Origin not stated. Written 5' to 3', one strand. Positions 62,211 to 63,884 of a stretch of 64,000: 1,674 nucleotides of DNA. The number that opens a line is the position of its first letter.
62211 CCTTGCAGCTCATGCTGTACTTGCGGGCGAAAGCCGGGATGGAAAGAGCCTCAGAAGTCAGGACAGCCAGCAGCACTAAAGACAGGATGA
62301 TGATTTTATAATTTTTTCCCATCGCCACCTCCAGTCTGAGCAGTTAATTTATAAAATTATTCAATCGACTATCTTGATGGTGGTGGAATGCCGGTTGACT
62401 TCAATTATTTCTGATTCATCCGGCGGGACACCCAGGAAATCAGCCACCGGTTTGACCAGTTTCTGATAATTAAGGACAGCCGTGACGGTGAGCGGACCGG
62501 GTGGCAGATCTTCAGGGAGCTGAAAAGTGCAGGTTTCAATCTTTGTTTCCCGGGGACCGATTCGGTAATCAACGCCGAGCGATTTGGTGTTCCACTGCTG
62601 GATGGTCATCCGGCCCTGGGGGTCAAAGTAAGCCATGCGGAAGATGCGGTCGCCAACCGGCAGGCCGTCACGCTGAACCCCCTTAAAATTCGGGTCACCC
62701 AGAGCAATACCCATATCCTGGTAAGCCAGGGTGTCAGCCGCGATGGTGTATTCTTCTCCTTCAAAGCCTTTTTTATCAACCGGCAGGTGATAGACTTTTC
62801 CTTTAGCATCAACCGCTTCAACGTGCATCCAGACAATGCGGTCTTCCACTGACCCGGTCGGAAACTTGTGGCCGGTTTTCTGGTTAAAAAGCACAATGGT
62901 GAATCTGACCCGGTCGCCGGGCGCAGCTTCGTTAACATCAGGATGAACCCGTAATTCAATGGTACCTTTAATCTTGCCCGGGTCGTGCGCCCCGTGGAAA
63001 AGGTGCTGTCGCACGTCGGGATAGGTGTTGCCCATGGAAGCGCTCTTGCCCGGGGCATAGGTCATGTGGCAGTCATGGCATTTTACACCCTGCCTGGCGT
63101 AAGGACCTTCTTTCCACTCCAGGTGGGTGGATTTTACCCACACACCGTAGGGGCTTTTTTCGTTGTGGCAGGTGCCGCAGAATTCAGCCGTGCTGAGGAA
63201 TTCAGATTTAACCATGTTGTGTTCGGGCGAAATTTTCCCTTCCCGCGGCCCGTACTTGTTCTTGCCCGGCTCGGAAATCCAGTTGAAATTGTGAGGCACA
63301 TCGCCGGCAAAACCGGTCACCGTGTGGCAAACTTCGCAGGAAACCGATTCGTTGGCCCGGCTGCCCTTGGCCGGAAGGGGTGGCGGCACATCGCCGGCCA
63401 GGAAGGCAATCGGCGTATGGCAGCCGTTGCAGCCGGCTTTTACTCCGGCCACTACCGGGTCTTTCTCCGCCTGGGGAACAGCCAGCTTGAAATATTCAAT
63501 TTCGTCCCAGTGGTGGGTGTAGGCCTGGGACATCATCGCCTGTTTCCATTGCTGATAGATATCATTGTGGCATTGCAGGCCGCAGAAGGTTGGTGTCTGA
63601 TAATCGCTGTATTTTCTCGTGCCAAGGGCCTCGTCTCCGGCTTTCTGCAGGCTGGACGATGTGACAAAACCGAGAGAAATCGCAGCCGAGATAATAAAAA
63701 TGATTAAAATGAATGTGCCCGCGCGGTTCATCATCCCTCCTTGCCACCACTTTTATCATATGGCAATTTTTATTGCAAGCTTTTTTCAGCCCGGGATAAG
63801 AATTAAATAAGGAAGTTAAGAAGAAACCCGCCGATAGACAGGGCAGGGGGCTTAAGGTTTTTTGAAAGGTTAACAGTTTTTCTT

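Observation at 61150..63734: Cyc2-like monoheme cytochrome-porin paired with a pentaheme cytochrome: candidate extracellular electron-transfer conduit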

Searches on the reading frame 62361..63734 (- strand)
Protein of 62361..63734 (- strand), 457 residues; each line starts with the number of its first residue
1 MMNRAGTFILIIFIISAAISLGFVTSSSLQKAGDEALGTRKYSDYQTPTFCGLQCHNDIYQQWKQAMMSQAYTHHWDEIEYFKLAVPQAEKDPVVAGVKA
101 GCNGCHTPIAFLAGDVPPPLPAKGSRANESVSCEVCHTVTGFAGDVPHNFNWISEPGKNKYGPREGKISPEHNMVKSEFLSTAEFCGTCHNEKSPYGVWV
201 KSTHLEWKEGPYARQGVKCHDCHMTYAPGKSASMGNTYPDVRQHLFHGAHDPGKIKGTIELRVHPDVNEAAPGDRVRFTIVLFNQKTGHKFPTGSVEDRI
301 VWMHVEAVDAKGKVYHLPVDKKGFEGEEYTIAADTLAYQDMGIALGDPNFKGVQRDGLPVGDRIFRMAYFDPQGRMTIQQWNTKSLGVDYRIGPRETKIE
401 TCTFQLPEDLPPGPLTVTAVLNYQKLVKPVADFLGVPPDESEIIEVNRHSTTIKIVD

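Call 3: search_protein_families(library=pfam, proteins=[window:62361-63734:-], max_evalue=1)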
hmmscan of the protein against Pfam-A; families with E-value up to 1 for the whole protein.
window:62361-63734:- (457 aa): 10 families
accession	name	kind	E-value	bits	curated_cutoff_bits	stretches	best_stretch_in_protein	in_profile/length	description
PF03264.19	Cytochrom_NNT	-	2e-08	34.6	24.1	1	177-227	30-76/174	NapC/NirT cytochrome c family, N-terminal region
PF13435.11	Cytochrome_C554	-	2.4e-07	32.1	20.8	1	54-138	4-84/84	Cytochrome c554 and c-prime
PF14522.11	Cytochrome_C7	-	2.3e-06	27.8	24.8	2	129-223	12-66/67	Cytochrome c7 and related cytochrome c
PF14537.11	Cytochrom_c3_2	-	0.00016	22.5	25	1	181-227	24-68/79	Cytochrome c3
PF22113.1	Mtrc-MtrF_II-IV_dom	-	0.00032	20.7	30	1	100-227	7-131/176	Outer membrane cytochrome MtrC/MtrF-like, domains II/IV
PF00130.28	C1_1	-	0.0052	17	26.5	1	175-226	4-38/53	Phorbol esters/diacylglycerol binding domain (C1 domain)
PF13878.12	zf-C2H2_3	-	0.045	14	27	1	217-230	14-27/40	zinc-finger of acetyl-transferase ESCO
PF13438.11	DUF4113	-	0.046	14.2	24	1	62-79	31-48/51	Domain of unknown function (DUF4113)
PF14097.11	SpoVAE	-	0.28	11.3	27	1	300-337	98-137/180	Stage V sporulation protein AE1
PF09699.15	Paired_CXXCH_1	-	0.42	10.8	20.6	0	181-193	27-39/41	Doubled CXXCH motif (Paired_CXXCH_1)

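Call 4: search_protein_families(library=ncbifam, proteins=[window:62361-63734:-], max_evalue=1)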
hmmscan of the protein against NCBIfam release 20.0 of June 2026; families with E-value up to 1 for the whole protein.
window:62361-63734:- (457 aa): 10 families
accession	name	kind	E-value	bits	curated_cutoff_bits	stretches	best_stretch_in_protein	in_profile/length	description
NF040886.1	cyt_C_like_Sec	equivalog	2.5e-12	46.1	250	2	131-315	155-335/423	multiheme c-type cytochrome (seleno)protein ExtKL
TIGR03507.1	decahem_SO1788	subfamily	9.4e-08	31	209.3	2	173-293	233-345/672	OmcA/MtrC family decaheme c-type cytochrome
NF011606.0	PRK15032.1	equivalog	0.0006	19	455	1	178-232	40-91/390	pentaheme c-type cytochrome TorC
TIGR03153.1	cytochr_NrfH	equivalog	0.00083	19.4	134.2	1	179-225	24-61/138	cytochrome c nitrite reductase small subunit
TIGR02162.1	torC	equivalog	0.0038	16.5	478.2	1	177-225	38-83/387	pentaheme c-type cytochrome TorC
NF041198.1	UshA_like_PCGU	equivalog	0.0085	14.7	275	1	169-228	394-454/519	UshA-like (seleno)protein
TIGR02161.1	napC_nirT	subfamily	0.05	13.5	310.6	1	178-224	40-83/185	periplasmic nitrate (or nitrite) reductase c-type cytochrome, NapC/NirT family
TIGR03508.1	decahem_SO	subfamily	0.12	11.8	192.2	1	127-230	31-108/258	DmsE family decaheme c-type cytochrome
NF041028.1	decahem_GSU2203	exception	0.12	11.6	325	1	182-236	100-145/317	GSU2203 family decaheme c-type cytochrome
NF008339.0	PRK11125.1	equivalog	0.76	8.3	595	1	207-231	277-301/487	ammonia-forming cytochrome c nitrite reductase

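Call 8: search_solved_structures(query=window:62361-63734:-, max_evalue=1)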
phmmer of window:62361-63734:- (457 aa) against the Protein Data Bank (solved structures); distinct sequences matched with E-value up to 1: 3.
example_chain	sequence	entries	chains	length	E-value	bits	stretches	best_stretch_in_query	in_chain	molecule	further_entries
5ze8_A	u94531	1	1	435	6.7e-07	31.9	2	51-144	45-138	cytochrome c552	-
1qdb_A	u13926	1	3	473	0.18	14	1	205-231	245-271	CYTOCHROME C NITRITE REDUCTASE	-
1oah_A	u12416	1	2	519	0.93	11.6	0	206-228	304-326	CYTOCHROME C NITRITE REDUCTASE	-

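Call 12: find_homologous_proteins(query=window:62361-63734:-)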
Query window:62361-63734:- (457 aa): 2784 proteins with E <= 0.001 among 7473 candidates; the best 120 are listed.
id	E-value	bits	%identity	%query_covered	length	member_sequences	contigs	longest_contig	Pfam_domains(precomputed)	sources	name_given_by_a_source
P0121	0.0e+0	1054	95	100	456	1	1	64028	PF13435.12,PF03264.20,PF14522.12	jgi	jgi:hypothetical protein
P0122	0.0e+0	1051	94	100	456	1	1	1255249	PF13435.12,PF03264.20,PF14522.12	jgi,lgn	jgi:hypothetical protein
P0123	0.0e+0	1047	94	100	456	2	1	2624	PF13435.12,PF03264.20,PF14522.12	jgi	jgi:hypothetical protein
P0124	0.0e+0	1045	94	100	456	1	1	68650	PF13435.12,PF03264.20,PF14522.12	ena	-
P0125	0.0e+0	1037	93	100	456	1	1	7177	PF13435.12,PF03264.20,PF14522.12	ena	-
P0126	0.0e+0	1020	92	100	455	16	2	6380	PF13435.12,PF03264.20,PF14522.12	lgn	-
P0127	2.2e-288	975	86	100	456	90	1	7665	PF13435.12,PF03264.20,PF14522.12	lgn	-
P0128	1.0e-287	973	87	100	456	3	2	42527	PF13435.12,PF03264.20,PF14522.12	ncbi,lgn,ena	-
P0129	3.2e-279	945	84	100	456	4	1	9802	PF13435.12,PF03264.20,PF14522.12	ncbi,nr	ncbi:MAG: hypothetical protein GYA53_04960 [Acidobacteria bacterium]|nr:hypothetical protein [Acidob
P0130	7.9e-279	943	84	100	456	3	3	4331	PF13435.12,PF03264.20,PF14522.12,PF22113.2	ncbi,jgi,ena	-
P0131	2.1e-277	939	83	100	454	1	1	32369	PF13435.12,PF14522.12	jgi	jgi:hypothetical protein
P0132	2.9e-277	938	83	100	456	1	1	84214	PF13435.12,PF03264.20,PF14522.12,PF22113.2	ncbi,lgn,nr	ncbi:MAG: multiheme c-type cytochrome [Acidobacteriota bacterium]|nr:multiheme c-type cytochrome [Ac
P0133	1.1e-274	930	83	100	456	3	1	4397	PF13435.12,PF03264.20,PF14522.12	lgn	-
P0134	2.8e-270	915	80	100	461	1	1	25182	PF13435.12,PF03264.20,PF14522.12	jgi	jgi:hypothetical protein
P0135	3.4e-270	915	82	98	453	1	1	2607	PF13435.12,PF14522.12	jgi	jgi:hypothetical protein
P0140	2.0e-269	912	82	98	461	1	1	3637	PF13435.12,PF14522.12,PF22113.2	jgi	jgi:hypothetical protein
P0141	3.4e-269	912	82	97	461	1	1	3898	PF13435.12,PF03264.20,PF14522.12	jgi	jgi:hypothetical protein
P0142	3.7e-269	912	82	97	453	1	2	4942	PF13435.12,PF03264.20,PF14522.12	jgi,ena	-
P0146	2.4e-268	909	82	98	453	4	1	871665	PF03264.20,PF14522.12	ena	-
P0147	2.5e-268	909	81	97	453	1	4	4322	PF13435.12,PF03264.20,PF14522.12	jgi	-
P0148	3.0e-268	909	81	98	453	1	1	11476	PF03264.20,PF14522.12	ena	-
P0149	4.0e-268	908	84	95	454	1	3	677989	PF13435.12,PF03264.20,PF14522.12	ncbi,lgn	-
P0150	4.2e-268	908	82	99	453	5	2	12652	PF13435.12,PF03264.20,PF14522.12,PF22113.2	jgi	jgi:hypothetical protein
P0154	3.8e-267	905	81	99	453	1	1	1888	PF13435.12,PF14522.12,PF22113.2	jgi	jgi:hypothetical protein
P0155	4.6e-267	905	80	100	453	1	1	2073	PF13435.12,PF03264.20,PF14522.12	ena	-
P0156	9.1e-267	904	83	97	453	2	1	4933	PF13435.12,PF03264.20,PF14522.12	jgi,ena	-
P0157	6.2e-266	901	84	93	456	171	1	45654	PF14537.12,PF13435.12,PF03264.20,PF14522.12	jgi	jgi:hypothetical protein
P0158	1.0e-265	900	82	97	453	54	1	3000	PF13435.12,PF03264.20,PF14522.12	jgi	-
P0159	3.6e-265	898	82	98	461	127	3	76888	PF14537.12,PF13435.12,PF03264.20,PF14522.12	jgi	jgi:hypothetical protein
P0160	1.0e-264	897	80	98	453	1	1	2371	PF13435.12,PF03264.20,PF14522.12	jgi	jgi:hypothetical protein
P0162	1.5e-264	896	81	100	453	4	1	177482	PF13435.12,PF03264.20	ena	-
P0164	2.9e-263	892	83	93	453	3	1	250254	PF13435.12,PF03264.20,PF14522.12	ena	-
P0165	3.3e-263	892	83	93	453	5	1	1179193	PF13435.12,PF03264.20,PF14522.12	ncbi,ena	-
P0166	4.8e-263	891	79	100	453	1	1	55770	PF13435.12,PF03264.20,PF14522.12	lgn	-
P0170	1.2e-261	887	83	94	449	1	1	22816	PF03264.20,PF14522.12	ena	-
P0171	2.0e-261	886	80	98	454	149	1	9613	PF13435.12,PF03264.20,PF14522.12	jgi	-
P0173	2.3e-261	886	81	96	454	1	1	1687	PF13435.12,PF03264.20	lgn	-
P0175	5.9e-261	885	81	97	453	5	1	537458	PF13435.12,PF03264.20,PF14522.12,PF22113.2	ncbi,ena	-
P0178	4.7e-260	882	80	99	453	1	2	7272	PF13435.12,PF03264.20,PF14522.12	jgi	jgi:hypothetical protein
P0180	8.6e-260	881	80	98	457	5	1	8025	PF22113.2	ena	-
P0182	2.9e-259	879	78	98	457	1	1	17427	PF03264.20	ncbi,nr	ncbi:MAG: multiheme c-type cytochrome [Clostridiales bacterium]|nr:multiheme c-type cytochrome [Clos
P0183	3.2e-259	879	81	94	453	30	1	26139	PF03264.20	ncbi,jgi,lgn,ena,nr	ncbi:MAG: multiheme c-type cytochrome [Candidatus Aminicenantes bacterium]|nr:multiheme c-type cytoc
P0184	3.7e-259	879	80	99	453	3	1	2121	PF13435.12,PF03264.20,PF14522.12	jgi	-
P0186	1.2e-258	877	80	96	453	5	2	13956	PF14537.12,PF13435.12,PF03264.20,PF14522.12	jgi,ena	-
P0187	1.3e-258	877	82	94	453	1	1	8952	PF13435.12,PF03264.20,PF14522.12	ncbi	-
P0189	9.3e-258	874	81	96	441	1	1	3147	PF13435.12,PF03264.20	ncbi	-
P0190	6.6e-257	871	81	93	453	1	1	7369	PF13435.12,PF03264.20,PF14522.12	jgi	jgi:hypothetical protein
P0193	1.6e-256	870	78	99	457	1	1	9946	PF14522.12,PF22113.2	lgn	-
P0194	2.6e-256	869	79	98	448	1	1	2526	PF13435.12,PF14522.12,PF22113.2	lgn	-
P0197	1.5e-255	867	81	93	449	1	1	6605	PF13435.12,PF03264.20,PF14522.12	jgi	jgi:hypothetical protein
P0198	2.6e-255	866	77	98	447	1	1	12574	PF13435.12,PF03264.20,PF14522.12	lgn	-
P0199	3.2e-255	866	81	93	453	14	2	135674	PF14537.12,PF13435.12,PF03264.20,PF14522.12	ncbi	-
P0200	3.3e-255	866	78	98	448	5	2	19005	PF13435.12,PF03264.20,PF14522.12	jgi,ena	-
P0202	1.9e-254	863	78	98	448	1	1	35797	PF13435.12,PF03264.20,PF14522.12,PF22113.2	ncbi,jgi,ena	-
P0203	4.6e-254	862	78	98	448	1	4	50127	PF13435.12,PF14522.12,PF22113.2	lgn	-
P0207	1.9e-253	860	78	99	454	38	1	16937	PF14537.12,PF13435.12,PF03264.20,PF14522.12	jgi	-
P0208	3.3e-253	859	80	93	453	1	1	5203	PF13435.12,PF03264.20,PF14522.12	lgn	-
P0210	5.5e-253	858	78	97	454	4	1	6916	PF03264.20,PF14522.12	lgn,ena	-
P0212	1.0e-252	857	78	98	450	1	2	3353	PF13435.12,PF03264.20,PF14522.12,PF22113.2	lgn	-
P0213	1.3e-252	857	78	97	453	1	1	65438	PF14537.12,PF13435.12,PF03264.20,PF14522.12,PF22113.2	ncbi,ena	-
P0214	1.4e-252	857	76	100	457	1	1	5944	PF13435.12,PF03264.20,PF14522.12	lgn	-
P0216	3.2e-252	856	77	100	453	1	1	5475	PF03264.20,PF14522.12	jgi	jgi:hypothetical protein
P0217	3.9e-252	855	77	100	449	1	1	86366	PF03264.20,PF14522.12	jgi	jgi:hypothetical protein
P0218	4.7e-252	855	78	98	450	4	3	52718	PF03264.20,PF14522.12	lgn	-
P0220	5.2e-252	855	78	97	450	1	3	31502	PF13435.12,PF03264.20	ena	-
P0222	7.8e-252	854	80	96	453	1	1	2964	PF13435.12,PF03264.20,PF14522.12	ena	-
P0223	8.5e-252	854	76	100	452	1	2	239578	PF14537.12,PF13435.12,PF03264.20,PF14522.12,PF22113.2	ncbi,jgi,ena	jgi:hypothetical protein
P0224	8.8e-252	854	79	93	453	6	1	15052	PF14537.12,PF13435.12,PF03264.20,PF14522.12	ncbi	ncbi:MAG: NapC/NirT family cytochrome c [Candidatus Aminicenantales bacterium]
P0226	1.2e-251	854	78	99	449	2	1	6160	PF13435.12,PF03264.20,PF14522.12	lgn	-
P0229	2.5e-251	853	78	97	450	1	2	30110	PF13435.12,PF03264.20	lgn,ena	-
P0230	2.7e-251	853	78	97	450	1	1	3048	PF13435.12,PF03264.20,PF14522.12,PF22113.2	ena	-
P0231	3.5e-251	852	76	100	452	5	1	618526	PF14537.12,PF13435.12,PF03264.20,PF14522.12,PF22113.2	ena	-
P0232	3.7e-251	852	80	96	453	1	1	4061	PF13435.12,PF03264.20,PF14522.12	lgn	-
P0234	4.8e-251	852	78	99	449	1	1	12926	PF13435.12,PF03264.20,PF14522.12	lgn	-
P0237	1.1e-250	851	77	98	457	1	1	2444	PF14522.12,PF22113.2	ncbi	-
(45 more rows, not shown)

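Call 18: find_encoding_contigs(protein=P0122, flank=10000, max_places=3)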
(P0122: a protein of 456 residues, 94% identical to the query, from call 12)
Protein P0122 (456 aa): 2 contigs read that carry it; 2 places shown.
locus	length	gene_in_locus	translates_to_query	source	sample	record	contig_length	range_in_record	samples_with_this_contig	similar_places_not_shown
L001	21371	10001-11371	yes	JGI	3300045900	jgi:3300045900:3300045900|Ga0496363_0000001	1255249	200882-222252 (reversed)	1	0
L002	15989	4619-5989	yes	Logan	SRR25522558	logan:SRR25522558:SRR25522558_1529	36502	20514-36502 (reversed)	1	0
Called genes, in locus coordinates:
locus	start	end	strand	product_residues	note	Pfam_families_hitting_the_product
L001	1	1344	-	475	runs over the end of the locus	PF01408:GFO_IDH_MocA, PF02894:GFO_IDH_MocA_C, PF22725:GFO_IDH_MocA_C3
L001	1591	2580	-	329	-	PF01261:AP_endonuc_2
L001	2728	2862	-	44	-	-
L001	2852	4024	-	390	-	PF01408:GFO_IDH_MocA, PF02894:GFO_IDH_MocA_C, PF22725:GFO_IDH_MocA_C3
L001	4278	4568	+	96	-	-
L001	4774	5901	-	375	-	PF13173:AAA_14, PF13635:DUF4143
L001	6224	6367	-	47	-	-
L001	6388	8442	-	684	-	PF13646:HEAT_2, PF00514:Arm (faint), PF02985:HEAT (faint), PF13646:HEAT_2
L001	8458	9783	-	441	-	PF01408:GFO_IDH_MocA, PF19051:GFO_IDH_MocA_C2, PF22725:GFO_IDH_MocA_C3 (faint)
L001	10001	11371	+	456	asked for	PF14522:Cytochrome_C7 (faint), PF13435:Cytochrome_C554 (weak), PF03264:Cytochrom_NNT (weak)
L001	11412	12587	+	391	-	-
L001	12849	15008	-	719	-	PF13414:TPR_11 (weak), PF13432:TPR_16 (weak), PF14559:TPR_19 (weak), PF23914:TPR_CcmH_CycH (weak), PF12895:ANAPC3 (weak), PF14559:TPR_19 (weak), PF13432:TPR_16 (weak), PF13424:TPR_12, +24 more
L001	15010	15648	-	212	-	PF01351:RNase_HII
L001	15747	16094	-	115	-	PF01245:Ribosomal_L19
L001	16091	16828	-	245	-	PF01746:tRNA_m1G_MT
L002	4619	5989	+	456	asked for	PF14522:Cytochrome_C7 (faint), PF13435:Cytochrome_C554 (weak), PF03264:Cytochrom_NNT (weak)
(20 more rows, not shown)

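Call 27: search_solved_structures(query=A3, max_evalue=0.01, show_alignments=1)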
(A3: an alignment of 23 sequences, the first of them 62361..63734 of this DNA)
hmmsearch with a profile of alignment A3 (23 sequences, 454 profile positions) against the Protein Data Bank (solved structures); distinct sequences matched with E-value up to 0.01: 1.
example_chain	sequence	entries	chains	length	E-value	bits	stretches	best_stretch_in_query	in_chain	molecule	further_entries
5ze8_A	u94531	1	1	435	1.2e-06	30.8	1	47-141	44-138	cytochrome c552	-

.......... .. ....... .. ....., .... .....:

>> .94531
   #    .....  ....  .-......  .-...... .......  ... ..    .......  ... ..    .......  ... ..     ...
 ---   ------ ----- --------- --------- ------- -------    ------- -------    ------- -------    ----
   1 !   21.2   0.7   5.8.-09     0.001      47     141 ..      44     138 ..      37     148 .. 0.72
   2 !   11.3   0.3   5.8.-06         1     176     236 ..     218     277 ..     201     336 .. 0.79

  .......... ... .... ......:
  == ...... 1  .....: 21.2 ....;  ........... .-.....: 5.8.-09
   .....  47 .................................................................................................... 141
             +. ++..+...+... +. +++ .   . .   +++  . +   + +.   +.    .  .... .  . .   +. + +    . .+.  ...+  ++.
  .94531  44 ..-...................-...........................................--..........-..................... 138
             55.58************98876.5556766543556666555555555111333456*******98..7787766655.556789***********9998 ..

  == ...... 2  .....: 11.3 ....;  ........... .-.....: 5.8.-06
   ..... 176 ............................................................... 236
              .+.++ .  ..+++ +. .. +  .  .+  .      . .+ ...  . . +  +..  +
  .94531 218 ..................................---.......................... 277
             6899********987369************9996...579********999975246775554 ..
